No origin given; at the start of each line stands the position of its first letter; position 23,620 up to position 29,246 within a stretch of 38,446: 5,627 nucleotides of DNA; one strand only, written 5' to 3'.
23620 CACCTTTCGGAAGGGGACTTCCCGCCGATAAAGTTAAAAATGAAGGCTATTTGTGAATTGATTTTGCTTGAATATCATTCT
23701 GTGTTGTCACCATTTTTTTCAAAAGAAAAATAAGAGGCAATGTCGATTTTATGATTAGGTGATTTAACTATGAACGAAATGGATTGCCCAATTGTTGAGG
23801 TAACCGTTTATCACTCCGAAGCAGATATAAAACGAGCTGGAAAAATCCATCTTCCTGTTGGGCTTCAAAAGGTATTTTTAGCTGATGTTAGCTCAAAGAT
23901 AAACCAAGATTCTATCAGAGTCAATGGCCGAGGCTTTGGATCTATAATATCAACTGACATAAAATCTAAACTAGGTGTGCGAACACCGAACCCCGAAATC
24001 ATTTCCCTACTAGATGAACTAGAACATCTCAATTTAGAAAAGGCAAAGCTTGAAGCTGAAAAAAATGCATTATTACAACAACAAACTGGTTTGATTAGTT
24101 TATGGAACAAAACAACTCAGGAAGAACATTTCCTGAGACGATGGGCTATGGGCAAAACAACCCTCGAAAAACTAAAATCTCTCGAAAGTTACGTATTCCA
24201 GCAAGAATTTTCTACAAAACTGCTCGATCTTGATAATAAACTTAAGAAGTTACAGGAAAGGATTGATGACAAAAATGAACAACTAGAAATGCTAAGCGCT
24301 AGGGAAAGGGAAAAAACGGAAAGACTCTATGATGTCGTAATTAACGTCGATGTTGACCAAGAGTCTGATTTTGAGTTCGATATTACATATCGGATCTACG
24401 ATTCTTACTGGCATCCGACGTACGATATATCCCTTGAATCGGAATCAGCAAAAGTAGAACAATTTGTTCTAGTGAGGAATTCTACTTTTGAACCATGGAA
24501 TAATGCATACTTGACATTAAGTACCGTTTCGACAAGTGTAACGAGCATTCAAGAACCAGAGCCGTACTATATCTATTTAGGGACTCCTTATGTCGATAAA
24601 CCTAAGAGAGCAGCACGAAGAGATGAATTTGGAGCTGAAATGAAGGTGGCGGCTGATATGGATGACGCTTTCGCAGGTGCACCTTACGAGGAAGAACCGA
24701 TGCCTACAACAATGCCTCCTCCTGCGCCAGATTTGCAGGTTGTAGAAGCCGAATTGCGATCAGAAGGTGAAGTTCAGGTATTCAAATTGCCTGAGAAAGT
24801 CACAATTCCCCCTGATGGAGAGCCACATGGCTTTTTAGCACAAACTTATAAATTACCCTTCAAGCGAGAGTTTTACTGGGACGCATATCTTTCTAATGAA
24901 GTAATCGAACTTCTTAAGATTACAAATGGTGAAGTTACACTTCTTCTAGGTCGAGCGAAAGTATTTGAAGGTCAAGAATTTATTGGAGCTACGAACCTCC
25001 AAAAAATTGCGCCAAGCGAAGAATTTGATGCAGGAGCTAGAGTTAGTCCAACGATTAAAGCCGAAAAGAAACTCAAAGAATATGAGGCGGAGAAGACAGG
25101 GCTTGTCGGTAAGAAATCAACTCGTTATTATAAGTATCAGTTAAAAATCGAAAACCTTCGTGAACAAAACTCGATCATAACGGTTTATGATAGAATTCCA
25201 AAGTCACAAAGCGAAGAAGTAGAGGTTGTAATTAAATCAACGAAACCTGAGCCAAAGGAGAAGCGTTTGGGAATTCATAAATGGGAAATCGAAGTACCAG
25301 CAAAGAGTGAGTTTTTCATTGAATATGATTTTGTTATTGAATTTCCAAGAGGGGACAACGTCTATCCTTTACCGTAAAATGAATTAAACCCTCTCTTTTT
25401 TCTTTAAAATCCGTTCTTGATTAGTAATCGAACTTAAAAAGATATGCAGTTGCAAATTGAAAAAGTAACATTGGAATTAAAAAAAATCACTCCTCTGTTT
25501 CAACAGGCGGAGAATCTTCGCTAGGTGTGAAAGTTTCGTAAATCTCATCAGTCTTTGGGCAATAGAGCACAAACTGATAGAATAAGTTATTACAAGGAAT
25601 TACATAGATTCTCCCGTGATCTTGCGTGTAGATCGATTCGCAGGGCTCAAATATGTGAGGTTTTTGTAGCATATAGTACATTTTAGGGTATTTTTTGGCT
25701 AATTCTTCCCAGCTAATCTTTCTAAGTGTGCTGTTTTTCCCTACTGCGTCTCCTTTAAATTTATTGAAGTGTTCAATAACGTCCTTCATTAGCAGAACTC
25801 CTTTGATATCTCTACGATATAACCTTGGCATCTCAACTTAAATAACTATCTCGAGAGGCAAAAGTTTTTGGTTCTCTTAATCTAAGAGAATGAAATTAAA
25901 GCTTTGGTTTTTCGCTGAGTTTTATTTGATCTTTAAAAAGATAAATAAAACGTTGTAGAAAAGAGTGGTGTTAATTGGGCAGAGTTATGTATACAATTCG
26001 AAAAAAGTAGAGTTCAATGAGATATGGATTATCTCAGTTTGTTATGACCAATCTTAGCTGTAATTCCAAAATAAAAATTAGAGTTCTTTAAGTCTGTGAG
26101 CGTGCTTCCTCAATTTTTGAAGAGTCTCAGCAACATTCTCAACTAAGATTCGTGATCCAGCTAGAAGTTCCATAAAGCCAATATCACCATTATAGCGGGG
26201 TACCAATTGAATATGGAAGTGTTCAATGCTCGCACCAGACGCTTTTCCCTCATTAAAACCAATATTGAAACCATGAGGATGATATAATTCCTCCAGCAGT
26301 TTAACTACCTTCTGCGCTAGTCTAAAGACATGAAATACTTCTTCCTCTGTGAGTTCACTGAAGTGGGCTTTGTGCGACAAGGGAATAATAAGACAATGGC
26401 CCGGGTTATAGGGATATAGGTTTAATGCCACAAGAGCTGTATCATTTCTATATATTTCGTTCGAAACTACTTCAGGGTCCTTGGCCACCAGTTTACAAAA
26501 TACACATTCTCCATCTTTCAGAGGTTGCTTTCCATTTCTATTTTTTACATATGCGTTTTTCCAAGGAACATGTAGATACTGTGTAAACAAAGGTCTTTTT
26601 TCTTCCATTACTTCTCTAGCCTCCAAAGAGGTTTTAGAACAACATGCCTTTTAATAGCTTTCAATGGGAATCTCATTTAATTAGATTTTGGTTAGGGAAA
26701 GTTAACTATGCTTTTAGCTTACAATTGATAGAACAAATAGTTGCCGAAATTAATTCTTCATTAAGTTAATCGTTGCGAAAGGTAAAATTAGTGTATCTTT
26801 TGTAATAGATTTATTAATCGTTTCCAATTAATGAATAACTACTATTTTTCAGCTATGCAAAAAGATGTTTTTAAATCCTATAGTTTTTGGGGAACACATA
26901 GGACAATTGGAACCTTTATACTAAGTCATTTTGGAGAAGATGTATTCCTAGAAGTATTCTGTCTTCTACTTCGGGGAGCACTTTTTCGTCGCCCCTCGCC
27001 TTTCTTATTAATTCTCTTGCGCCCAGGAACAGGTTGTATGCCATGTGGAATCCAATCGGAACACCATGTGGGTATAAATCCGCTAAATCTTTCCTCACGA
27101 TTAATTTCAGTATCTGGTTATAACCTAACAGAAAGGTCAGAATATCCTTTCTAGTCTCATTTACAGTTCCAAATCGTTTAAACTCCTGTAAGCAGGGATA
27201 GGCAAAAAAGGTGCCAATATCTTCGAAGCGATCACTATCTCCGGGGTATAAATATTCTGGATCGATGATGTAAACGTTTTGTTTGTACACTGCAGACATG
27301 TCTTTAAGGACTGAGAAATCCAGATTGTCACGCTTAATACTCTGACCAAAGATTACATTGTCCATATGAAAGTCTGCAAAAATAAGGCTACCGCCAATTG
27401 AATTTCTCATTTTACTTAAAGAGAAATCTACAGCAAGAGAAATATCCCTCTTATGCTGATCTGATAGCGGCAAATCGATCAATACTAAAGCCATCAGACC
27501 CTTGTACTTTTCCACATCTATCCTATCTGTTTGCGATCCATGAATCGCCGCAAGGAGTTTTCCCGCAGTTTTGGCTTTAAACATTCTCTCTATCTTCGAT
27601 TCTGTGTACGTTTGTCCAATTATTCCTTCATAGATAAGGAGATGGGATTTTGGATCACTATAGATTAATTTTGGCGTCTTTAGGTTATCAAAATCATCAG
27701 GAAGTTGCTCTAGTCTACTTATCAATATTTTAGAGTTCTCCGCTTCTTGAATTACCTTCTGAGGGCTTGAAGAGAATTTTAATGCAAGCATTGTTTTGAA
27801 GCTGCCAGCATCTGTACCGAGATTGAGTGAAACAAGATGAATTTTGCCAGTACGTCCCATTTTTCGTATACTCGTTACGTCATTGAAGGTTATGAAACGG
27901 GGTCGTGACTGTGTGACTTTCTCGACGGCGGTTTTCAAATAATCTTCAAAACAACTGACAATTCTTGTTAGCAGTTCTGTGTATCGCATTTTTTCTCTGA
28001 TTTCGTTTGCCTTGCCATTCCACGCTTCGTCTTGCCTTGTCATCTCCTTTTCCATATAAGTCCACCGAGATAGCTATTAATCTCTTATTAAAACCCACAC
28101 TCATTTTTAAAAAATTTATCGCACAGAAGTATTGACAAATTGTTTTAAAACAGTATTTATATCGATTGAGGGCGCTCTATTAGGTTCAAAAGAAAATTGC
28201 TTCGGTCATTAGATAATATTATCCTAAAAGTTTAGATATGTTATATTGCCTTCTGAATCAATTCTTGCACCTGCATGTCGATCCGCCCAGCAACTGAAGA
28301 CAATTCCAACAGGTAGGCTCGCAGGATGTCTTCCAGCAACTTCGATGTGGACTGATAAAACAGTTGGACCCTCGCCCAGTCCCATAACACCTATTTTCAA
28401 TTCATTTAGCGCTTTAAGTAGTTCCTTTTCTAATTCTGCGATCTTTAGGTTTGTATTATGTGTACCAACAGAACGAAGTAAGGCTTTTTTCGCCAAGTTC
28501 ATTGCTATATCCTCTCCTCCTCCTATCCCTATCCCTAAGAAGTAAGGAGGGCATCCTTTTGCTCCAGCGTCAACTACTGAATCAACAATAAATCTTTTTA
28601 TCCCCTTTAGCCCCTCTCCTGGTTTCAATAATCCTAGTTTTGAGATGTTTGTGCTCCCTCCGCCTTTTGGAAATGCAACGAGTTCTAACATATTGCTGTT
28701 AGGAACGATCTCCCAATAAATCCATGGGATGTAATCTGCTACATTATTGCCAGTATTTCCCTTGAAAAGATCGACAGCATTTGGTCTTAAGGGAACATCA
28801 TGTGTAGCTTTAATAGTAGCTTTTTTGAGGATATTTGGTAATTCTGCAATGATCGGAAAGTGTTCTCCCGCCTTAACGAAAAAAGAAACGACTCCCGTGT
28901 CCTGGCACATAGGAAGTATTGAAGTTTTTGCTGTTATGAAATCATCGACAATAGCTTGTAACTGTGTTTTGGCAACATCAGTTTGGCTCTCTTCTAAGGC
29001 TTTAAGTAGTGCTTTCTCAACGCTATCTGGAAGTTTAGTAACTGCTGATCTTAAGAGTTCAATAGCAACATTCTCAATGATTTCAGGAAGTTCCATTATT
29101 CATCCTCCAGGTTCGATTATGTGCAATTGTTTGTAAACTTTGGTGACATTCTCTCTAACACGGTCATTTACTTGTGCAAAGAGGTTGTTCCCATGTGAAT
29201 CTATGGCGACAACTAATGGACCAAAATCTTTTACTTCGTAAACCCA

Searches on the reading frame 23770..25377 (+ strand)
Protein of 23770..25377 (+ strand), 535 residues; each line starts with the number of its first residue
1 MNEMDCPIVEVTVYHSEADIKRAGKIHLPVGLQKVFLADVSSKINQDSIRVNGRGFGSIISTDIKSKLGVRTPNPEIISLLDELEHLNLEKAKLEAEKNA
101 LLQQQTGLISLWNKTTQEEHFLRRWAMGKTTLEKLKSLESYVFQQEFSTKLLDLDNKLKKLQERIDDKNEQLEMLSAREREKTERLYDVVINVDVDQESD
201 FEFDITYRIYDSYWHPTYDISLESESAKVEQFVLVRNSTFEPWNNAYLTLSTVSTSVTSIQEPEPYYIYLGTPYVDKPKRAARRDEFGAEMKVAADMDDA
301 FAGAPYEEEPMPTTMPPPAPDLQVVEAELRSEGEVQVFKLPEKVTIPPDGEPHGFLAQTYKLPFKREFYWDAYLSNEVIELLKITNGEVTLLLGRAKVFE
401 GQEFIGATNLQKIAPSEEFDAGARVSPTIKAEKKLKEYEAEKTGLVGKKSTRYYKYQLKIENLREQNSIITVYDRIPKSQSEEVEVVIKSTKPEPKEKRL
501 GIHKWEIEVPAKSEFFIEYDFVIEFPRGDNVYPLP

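Call 8: search_protein_families(library=pfam, proteins=[window:23770-25377:+], max_evalue=0.0001)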
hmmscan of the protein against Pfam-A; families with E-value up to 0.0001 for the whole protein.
window:23770-25377:+ (535 aa): 2 families
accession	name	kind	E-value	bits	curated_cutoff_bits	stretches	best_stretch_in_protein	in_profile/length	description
PF13598.12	DUF4139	-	2.9e-34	119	31.8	1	204-527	2-205/205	Domain of unknown function (DUF4139)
PF13600.11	DUF4140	-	1.1e-15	58.3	27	1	11-106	1-96/98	N-terminal domain of unknown function (DUF4140)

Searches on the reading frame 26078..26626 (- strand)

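Call 8: search_protein_families(library=pfam, proteins=[window:26078-26626:-], max_evalue=0.0001)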
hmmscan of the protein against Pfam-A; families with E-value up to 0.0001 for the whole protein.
window:26078-26626:- (182 aa): 2 families
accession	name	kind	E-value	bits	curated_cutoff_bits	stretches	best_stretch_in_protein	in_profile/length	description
PF01230.28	HIT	-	2.4e-18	67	21.5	1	52-146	3-97/98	HIT domain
PF11969.13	DcpS_C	-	2.7e-10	41.1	24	1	40-141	1-99/114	Scavenger mRNA decapping enzyme C-term binding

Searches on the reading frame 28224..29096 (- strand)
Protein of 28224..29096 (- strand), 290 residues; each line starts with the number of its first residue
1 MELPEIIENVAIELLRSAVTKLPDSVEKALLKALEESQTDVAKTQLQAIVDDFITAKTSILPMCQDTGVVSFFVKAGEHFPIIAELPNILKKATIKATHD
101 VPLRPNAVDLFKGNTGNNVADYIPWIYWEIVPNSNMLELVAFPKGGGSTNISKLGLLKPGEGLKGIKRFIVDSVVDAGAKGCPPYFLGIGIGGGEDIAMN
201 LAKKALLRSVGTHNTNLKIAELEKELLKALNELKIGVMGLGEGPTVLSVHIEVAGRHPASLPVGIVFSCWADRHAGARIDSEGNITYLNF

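Call 8: search_protein_families(library=pfam, proteins=[window:28224-29096:-], max_evalue=0.0001)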
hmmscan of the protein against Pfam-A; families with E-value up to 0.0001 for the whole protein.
window:28224-29096:- (290 aa): 1 family
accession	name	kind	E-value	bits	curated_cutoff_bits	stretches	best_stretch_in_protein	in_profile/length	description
PF05681.19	Fumerase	-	8e-84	281.6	25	1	11-277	4-269/270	Fumarate hydratase (Fumerase)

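Call 59: search_protein_families(library=ncbifam, proteins=[window:28224-29096:-], max_evalue=1e-10)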
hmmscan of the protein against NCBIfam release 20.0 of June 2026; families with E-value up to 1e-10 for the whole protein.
window:28224-29096:- (290 aa): 6 families
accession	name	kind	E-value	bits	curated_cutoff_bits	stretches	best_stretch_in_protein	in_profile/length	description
TIGR00722.1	ttdA_fumA_fumB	subfamily_domain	2.4e-90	302.4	100.65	1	7-278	1-272/273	hydrolyase, tartrate alpha subunit/fumarate domain protein, Fe-S type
NF004885.0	PRK06246.1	equivalog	3.2e-86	289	276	1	6-278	8-278/279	fumarate hydratase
NF006084.0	PRK08230.1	equivalog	1.6e-72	244.1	365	1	13-283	20-291/303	L(+)-tartrate dehydratase subunit alpha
NF011920.0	PRK15391.1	subfamily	4.4e-16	58.3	1094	1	29-283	72-332/548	class I fumarate hydratase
NF011919.0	PRK15390.1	equivalog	3.7e-15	55.2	1105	1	31-283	74-332/548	class I fumarate hydratase FumA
NF011921.0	PRK15392.1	equivalog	1.8e-12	46.6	1060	1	44-283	85-331/550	class I fumarate hydratase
